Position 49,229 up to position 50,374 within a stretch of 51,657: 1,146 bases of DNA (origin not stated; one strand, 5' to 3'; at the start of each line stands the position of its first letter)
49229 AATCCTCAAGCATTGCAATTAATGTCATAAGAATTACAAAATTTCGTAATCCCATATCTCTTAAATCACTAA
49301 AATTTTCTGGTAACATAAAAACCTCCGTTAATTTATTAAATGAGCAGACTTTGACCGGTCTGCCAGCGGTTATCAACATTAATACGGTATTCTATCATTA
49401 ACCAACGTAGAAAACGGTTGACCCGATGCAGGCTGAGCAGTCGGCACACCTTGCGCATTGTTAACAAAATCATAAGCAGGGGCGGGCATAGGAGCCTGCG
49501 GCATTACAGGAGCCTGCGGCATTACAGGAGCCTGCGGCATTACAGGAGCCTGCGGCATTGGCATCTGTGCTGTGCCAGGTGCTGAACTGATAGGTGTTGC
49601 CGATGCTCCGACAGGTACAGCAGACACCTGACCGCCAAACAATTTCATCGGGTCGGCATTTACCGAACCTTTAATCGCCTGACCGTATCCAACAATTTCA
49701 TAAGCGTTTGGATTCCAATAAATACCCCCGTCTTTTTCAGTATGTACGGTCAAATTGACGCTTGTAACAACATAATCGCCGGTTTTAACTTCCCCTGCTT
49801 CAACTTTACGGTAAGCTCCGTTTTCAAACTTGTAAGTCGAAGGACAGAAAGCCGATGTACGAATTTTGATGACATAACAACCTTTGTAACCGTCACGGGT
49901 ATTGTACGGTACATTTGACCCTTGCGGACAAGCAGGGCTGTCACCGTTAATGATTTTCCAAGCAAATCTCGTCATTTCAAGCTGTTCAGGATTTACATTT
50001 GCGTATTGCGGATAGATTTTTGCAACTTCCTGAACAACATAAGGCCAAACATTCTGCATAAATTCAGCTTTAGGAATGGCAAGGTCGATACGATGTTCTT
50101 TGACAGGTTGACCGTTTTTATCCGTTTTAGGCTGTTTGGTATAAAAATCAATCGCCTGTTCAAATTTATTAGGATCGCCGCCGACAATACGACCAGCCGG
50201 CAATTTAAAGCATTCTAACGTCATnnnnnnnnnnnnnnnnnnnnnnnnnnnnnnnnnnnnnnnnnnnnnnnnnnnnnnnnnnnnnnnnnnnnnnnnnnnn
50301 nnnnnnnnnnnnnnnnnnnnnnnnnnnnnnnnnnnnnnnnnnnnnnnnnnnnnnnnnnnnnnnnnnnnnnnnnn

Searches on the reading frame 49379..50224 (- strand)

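Call 50: search_protein_families(library=phrogs, proteins=[window:49379-50224:-], max_evalue=0.00001)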
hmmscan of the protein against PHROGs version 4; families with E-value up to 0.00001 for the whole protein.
window:49379-50224:- (281 aa): 1 family
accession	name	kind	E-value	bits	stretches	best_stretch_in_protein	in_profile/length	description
phrog_7011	-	DNA, RNA and nucleotide metabolism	6.2e-46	158.1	1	4-267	5-254/303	Gp2.5-like ssDNA binding protein and ssDNA annealing protein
